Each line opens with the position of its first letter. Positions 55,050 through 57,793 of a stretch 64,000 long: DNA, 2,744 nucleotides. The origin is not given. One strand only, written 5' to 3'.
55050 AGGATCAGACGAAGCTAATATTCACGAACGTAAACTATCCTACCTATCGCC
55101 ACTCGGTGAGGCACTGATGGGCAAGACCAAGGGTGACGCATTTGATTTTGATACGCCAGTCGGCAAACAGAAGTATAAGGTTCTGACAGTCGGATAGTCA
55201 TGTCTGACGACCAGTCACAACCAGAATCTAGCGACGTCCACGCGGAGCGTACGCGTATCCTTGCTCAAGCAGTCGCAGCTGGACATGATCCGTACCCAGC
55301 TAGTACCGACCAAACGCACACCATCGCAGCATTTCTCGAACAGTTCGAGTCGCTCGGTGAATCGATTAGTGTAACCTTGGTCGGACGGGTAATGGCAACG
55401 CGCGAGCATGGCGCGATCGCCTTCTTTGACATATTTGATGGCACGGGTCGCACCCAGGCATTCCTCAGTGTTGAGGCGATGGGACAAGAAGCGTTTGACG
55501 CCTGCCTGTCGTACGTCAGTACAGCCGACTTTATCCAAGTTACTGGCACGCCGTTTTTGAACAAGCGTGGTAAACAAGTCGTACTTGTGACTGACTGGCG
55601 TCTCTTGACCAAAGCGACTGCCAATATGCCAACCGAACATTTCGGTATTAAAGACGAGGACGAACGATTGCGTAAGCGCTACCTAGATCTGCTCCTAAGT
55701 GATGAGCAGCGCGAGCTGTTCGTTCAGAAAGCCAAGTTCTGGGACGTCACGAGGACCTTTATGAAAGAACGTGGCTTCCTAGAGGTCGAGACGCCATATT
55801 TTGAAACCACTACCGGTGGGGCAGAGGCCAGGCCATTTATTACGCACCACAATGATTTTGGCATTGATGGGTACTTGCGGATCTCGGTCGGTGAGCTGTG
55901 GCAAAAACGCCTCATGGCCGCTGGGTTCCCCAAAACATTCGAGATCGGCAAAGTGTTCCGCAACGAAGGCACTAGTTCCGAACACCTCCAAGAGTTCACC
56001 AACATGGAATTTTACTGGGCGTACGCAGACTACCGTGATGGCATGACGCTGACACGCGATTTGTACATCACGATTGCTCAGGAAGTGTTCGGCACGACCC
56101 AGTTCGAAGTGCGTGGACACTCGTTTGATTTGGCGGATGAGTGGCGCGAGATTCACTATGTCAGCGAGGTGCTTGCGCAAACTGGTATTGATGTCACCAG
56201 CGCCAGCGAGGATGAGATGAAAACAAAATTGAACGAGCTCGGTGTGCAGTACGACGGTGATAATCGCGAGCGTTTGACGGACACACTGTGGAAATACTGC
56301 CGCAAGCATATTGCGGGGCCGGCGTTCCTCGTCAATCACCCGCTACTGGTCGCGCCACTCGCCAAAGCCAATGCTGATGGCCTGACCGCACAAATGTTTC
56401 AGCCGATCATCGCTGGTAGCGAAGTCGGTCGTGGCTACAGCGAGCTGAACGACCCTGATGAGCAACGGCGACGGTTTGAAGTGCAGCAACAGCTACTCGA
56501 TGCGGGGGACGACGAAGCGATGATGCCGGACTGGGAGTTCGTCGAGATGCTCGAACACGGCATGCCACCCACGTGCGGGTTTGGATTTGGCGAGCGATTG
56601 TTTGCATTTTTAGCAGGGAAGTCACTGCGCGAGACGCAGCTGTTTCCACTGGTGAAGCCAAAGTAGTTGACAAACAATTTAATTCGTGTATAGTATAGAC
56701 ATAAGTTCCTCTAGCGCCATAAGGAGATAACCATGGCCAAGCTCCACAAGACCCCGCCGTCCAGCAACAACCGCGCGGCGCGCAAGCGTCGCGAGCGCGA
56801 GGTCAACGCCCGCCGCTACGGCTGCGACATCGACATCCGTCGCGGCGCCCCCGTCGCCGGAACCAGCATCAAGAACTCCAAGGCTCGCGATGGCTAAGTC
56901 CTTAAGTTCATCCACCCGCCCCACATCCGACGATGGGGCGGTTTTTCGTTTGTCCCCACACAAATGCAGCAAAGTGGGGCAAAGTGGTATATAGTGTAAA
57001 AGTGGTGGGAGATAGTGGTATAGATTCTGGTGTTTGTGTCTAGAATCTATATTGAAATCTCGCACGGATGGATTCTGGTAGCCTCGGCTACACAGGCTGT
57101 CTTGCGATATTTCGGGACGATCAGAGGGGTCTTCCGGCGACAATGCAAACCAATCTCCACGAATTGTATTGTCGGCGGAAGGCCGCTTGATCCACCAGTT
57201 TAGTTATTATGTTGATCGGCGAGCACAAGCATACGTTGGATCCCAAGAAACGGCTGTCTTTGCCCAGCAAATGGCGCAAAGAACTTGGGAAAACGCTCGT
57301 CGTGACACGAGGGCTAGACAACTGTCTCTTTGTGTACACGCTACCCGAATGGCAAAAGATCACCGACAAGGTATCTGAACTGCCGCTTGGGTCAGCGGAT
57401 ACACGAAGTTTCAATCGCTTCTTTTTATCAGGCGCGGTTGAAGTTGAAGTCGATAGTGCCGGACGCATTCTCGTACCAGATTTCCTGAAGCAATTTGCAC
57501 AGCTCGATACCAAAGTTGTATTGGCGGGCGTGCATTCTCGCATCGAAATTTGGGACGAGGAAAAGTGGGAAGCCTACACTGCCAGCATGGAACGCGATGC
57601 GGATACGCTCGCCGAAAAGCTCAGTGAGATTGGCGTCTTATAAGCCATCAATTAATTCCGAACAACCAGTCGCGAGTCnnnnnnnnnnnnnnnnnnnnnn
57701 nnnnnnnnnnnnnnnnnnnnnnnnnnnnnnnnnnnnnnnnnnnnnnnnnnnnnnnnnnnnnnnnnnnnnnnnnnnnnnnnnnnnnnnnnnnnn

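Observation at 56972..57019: Five phased AAAGTGG direct repeats (MraZ-box-like operator) about 190 nt upstream of mraZ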

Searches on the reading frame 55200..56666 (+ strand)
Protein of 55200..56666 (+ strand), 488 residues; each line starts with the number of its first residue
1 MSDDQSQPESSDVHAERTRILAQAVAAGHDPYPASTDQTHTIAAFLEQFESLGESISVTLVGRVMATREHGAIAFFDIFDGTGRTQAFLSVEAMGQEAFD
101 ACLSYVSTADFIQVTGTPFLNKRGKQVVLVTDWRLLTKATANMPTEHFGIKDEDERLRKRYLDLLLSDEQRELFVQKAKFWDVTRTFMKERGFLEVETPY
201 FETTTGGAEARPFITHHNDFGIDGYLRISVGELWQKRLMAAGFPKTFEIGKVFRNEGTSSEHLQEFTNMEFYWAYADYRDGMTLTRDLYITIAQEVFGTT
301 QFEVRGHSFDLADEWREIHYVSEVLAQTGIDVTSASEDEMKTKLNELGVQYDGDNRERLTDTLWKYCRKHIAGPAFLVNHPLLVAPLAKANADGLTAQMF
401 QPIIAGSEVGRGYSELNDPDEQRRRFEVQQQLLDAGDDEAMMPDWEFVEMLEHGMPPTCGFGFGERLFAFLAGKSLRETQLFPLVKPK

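Call 7: search_protein_families(library=pfam, proteins=[window:55200-56666:+], max_evalue=0.01)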
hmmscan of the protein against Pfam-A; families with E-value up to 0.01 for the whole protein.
window:55200-56666:+ (488 aa): 3 families
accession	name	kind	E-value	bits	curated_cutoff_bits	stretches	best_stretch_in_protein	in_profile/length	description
PF00152.25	tRNA-synt_2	-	4.5e-62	210.3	25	1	152-484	1-306/308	tRNA synthetases class II (D, K and N)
PF01336.31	tRNA_anti-codon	-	8e-12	45.4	27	1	58-136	1-75/75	OB-fold nucleic acid binding domain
PF01409.25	tRNA-synt_2d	-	0.002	18.1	19.8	1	245-305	104-161/246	tRNA synthetases class II core domain (F)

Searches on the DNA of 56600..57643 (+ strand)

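Call 8: search_rna_families(source=window, start=56600, end=57300, threshold=evalue, max_evalue=10)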
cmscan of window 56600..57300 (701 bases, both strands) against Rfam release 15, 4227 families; matches with E-value up to 10: 4.
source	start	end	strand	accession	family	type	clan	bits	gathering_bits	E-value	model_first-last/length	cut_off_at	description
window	57128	57199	-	RF01677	P35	Gene; sRNA;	-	27.5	70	0.052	1-62/62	no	Pseudomonas sRNA P35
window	56639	56674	-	RF01362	CRISPR-DR49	Gene; CRISPR;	-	16.1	41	8.2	1-47/47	no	CRISPR RNA direct repeat element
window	57117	57216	-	RF01596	plasmodium_snoR20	Gene; snRNA; snoRNA; CD-box;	-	15.3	45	3.8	1-82/82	no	small nucleolar RNA snoR20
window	56707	56735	+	RF03012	Mu-gpT-DE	Gene; sRNA;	-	13.4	49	3.9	1-53/53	no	Mu-gpT-DE RNA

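Call 54: search_rna_families(sources=[L005, L081, L087, L098, L007], threshold=evalue, max_evalue=0.1)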
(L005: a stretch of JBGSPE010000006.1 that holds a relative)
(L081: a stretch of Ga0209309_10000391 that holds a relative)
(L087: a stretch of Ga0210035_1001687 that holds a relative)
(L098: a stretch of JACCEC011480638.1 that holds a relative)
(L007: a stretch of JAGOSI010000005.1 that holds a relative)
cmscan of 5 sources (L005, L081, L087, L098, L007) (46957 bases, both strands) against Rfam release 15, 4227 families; matches with E-value up to 0.1: 6.
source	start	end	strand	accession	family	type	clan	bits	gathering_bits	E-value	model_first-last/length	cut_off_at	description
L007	2298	2381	+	RF03244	mir-4798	Gene; miRNA;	-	43.7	75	4.9e-06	1-75/75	no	mir-4798 microRNA precursor family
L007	2273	2382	+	RF00042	CopA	Gene; antisense;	-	34.6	60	0.016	1-92/92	no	CopA-like RNA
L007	2235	2296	-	RF00506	Thr_leader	Cis-reg; leader;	-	32.4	55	0.027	1-118/118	no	Threonine operon leader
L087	7773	7821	-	RF01061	mir-548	Gene; miRNA;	-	31.4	90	0.032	1-84/84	no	mir-548 microRNA precursor family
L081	7842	7894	-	RF04197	mir-9457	Gene; miRNA;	-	29.8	90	0.061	1-68/68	no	mir-9457 microRNA precursor family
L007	690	747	+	RF00236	ctRNA_pGA1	Gene; antisense;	-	29.8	45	0.048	1-79/79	no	ctRNA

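Call 55: build_rna_model(alignment_id=A2, structure=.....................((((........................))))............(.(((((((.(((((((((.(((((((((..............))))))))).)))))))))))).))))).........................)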
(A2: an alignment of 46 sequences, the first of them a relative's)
Model R1 built from alignment A2 (46 sequences, 161 columns); structure: as given.
model positions 127; base pairs 30; branch points 1; effective number of sequences 2.08; information 0.59 bits per position. Calibrated on 0.2 Mb of random sequence (short: E-values are rough).
structure used (alignment columns):
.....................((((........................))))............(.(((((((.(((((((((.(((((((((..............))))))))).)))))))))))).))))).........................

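Call 56: search_with_rna_model(model_id=R1, source=window, max_evalue=1, show_alignments=2)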
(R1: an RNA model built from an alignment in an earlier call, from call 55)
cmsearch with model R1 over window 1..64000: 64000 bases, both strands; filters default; matches with E-value up to 1: 2.
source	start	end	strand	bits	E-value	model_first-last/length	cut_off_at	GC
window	57002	57211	+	41.8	5.5e-08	1-127/127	no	0.48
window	34112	34167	+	14.2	0.12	1-127/127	no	0.3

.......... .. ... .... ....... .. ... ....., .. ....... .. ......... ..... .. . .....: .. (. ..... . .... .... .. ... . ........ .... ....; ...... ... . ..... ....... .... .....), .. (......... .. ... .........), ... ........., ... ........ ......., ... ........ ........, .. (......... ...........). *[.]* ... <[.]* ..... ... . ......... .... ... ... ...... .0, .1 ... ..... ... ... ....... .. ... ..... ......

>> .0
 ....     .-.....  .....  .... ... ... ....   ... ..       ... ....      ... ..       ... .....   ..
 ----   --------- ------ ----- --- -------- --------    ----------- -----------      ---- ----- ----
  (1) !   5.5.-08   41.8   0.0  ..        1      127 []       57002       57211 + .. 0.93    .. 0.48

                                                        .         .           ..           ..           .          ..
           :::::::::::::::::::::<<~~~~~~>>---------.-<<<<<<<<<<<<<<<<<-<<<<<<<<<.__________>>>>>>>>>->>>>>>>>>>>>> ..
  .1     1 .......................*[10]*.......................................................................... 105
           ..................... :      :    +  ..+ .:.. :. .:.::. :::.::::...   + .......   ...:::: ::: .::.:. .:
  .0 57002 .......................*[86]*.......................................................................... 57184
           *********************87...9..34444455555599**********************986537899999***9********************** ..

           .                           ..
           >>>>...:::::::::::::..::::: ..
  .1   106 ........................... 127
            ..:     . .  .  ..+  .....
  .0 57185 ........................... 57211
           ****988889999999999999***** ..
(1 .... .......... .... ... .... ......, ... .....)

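Call 57: search_with_rna_model(model_id=R1, sources=[L001, L002, L003, L004, L005, L006, L007, L008, L009, L010, L011, L012, L013, L014, L015, L016, L017, L018, L019, L020, L021, L022, L023, L024, L025, L026, L027, L028, L029, L030, L031, L032, L033, L034, L035, L036, L037, L038, L039, L040, L041, L042, L043, L044, L045, L046, L047, L048, L049, L050, L051, L052, L053, L054, L055, L056, L057, L058, L059, L060, L061, L062, L063, L064, L065, L066, L067, L068, L069, L070, L071, L072, L073, L074, L075, L076, L077, L078, L079, L080], max_evalue=0.01)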
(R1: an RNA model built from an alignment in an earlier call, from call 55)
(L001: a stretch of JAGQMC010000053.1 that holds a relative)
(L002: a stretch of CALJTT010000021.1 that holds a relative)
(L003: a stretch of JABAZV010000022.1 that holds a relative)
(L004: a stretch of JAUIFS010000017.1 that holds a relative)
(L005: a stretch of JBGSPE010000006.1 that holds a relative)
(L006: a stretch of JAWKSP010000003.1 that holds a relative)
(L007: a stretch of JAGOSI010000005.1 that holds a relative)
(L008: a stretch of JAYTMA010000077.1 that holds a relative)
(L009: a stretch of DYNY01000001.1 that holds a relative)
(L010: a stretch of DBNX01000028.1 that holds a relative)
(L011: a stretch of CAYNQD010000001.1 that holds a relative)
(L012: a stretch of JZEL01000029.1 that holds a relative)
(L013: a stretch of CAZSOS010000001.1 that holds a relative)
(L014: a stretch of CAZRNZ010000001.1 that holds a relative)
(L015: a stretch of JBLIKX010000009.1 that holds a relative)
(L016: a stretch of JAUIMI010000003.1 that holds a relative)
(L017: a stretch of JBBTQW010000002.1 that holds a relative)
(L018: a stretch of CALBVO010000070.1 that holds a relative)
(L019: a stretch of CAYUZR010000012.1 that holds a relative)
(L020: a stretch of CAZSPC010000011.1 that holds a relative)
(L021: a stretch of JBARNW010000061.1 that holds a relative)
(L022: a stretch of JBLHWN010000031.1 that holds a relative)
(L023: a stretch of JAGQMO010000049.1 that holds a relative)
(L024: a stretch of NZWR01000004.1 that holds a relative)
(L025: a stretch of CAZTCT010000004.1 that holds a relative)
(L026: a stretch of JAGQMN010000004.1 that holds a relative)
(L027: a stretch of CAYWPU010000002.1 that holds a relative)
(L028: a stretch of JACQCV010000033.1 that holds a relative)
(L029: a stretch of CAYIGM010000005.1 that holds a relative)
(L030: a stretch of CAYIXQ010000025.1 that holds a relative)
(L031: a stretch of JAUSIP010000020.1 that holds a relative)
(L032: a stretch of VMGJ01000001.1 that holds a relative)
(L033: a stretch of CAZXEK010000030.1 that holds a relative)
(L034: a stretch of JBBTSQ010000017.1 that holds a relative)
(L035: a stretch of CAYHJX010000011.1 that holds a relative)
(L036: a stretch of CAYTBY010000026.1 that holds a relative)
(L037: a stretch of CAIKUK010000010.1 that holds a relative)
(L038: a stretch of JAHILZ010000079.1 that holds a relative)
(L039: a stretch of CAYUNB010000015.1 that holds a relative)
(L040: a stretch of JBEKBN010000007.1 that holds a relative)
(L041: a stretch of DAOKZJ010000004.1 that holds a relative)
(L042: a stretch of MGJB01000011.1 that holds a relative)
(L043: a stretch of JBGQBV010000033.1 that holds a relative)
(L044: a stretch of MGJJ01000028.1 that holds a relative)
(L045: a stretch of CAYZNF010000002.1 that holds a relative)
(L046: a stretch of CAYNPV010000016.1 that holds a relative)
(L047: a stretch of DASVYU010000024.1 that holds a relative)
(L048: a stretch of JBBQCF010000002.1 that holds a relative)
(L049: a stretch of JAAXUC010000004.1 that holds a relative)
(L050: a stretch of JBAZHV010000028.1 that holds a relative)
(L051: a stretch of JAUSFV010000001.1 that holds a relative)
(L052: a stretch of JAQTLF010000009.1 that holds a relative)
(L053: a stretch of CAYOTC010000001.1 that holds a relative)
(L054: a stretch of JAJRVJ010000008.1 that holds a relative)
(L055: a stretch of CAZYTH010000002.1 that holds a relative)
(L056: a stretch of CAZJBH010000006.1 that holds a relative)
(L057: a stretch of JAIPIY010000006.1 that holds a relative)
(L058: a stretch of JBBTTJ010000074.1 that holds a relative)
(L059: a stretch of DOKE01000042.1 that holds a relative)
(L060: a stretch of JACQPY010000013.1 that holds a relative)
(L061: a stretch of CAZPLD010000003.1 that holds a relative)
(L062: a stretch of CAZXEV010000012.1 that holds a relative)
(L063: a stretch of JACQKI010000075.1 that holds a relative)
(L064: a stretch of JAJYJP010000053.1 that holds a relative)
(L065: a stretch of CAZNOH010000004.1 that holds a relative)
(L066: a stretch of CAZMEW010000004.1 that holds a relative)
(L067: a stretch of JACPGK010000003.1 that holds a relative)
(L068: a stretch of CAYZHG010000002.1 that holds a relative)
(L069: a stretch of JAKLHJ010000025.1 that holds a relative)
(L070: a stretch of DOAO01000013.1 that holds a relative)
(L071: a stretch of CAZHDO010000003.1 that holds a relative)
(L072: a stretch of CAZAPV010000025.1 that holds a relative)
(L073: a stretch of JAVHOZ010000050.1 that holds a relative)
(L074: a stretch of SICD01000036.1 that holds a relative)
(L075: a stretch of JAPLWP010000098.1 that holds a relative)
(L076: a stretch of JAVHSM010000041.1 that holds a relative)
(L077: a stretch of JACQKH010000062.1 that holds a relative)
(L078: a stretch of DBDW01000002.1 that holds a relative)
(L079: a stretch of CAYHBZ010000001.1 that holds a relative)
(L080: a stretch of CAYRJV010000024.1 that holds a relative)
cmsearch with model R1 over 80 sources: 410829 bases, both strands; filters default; matches with E-value up to 0.01: 13.
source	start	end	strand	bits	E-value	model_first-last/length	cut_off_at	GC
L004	2379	2503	+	122.1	1.6e-25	1-127/127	no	0.48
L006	2375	2503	+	111.9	3.3e-23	1-127/127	no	0.45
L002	1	119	+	103.2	3.3e-21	1-127/127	no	0.48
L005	2384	2503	+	98.8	3.4e-20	1-127/127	no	0.47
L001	2308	2430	+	52.5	1.3e-09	1-127/127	no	0.37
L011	2450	2527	+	33.4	3e-05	1-127/127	no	0.42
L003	2172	2309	+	33.3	3.2e-05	1-127/127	no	0.46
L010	2450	2503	+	31.8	6.8e-05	1-127/127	no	0.41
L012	2449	2503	+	31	0.00011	1-127/127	no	0.42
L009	2449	2503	+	30.8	0.00012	1-127/127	no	0.44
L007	2449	2503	+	29.5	0.00023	1-127/127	no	0.44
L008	2449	2503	+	28.9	0.00031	1-127/127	no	0.42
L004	3108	3212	+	23.2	0.0064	1-127/127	no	0.4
